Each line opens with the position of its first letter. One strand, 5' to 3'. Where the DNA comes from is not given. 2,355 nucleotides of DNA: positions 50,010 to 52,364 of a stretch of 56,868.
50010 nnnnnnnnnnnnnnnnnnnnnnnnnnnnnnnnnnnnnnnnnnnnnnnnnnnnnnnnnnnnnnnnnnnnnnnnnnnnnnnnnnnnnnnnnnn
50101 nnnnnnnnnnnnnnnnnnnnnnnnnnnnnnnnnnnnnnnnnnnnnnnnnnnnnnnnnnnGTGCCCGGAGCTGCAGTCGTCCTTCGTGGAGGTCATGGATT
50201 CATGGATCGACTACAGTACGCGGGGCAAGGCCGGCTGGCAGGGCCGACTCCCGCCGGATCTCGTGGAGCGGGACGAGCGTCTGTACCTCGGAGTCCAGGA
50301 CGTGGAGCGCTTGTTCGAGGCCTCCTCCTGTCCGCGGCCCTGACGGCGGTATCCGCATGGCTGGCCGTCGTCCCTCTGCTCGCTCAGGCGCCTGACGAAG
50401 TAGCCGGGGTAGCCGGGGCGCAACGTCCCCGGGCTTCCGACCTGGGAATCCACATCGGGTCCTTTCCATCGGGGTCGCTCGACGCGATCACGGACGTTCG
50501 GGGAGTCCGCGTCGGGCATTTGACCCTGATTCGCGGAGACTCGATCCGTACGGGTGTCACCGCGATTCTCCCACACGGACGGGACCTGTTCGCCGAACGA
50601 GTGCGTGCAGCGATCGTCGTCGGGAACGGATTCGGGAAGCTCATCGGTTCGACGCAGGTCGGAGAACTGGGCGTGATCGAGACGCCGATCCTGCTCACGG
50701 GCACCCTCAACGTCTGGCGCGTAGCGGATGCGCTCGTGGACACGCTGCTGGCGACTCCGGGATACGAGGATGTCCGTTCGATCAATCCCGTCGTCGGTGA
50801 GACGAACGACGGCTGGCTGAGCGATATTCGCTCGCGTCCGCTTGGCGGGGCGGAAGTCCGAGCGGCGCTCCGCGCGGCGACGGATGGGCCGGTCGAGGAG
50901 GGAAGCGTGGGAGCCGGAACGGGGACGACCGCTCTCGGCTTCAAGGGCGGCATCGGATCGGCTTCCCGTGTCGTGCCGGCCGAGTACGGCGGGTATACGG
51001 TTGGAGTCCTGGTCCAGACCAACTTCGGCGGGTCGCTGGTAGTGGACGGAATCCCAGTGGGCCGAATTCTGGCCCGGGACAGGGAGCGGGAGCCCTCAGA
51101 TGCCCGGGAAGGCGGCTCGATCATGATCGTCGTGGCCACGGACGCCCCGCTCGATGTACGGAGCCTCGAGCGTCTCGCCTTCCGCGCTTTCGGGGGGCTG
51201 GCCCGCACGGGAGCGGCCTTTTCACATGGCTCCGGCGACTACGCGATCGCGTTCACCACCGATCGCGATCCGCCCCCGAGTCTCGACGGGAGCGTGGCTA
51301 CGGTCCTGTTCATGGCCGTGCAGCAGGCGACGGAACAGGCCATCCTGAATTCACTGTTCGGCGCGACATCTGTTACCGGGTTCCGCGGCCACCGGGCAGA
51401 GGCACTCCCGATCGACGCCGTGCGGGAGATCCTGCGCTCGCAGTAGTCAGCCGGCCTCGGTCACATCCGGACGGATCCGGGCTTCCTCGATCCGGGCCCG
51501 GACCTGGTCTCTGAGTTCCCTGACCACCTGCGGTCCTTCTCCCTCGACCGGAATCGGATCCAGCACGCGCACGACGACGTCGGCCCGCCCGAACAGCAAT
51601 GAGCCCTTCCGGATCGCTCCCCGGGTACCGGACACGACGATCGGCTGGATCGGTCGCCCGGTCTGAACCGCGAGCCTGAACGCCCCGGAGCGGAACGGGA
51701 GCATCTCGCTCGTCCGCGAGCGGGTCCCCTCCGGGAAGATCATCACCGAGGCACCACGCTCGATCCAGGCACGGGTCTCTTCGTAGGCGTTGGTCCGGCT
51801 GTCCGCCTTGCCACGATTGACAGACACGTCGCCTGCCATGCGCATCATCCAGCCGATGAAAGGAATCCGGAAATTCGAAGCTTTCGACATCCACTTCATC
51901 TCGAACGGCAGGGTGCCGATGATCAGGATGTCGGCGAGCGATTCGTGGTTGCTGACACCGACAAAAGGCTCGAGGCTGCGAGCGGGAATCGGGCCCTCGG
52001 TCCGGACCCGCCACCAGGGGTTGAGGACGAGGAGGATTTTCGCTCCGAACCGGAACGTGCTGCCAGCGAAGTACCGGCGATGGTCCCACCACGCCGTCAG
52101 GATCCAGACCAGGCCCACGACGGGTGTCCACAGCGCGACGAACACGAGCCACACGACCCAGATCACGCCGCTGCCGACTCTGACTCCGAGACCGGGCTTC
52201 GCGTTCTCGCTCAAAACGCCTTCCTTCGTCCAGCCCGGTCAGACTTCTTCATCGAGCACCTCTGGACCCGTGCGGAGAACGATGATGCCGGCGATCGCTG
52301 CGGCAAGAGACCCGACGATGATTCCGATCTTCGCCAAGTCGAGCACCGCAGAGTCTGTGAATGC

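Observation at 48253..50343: Orphan membrane-anchored JAMM/MPN+ metalloprotease fused to a ~330-aa hyper-acidic disordered linker and a periplasmic Cys-containing domain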

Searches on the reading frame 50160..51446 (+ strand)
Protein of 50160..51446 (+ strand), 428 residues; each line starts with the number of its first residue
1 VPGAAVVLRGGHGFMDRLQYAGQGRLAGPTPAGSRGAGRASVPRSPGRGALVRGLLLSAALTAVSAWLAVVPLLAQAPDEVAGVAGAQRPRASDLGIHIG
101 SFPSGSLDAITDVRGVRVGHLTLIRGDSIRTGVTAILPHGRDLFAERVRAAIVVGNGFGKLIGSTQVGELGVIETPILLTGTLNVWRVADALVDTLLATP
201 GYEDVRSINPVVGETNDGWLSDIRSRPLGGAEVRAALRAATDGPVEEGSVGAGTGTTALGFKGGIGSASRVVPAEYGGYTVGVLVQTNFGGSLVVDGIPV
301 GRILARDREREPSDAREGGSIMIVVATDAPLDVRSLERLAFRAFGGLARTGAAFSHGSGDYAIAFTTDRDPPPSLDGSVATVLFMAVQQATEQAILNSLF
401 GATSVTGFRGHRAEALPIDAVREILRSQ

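Call 3: search_protein_families(library=pfam, proteins=[window:50160-51446:+], max_evalue=1)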
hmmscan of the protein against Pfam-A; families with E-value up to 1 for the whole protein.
window:50160-51446:+ (428 aa): 1 family
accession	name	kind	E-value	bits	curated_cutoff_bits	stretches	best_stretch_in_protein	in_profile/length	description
PF03576.19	Peptidase_S58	-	1.3e-106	357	23.9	1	108-412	1-306/307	Peptidase family S58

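Call 4: search_protein_families(library=ncbifam, proteins=[window:50160-51446:+], max_evalue=1)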
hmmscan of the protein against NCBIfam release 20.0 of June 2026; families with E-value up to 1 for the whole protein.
window:50160-51446:+ (428 aa): 0 families

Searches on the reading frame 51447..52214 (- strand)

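Call 3: search_protein_families(library=pfam, proteins=[window:51447-52214:-], max_evalue=1)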
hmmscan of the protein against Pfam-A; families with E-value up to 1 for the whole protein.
window:51447-52214:- (255 aa): 1 family
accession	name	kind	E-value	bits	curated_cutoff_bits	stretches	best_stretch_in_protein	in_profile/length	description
PF01553.26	Acyltransferase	-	5.5e-29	101.1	23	1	70-195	2-132/132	Acyltransferase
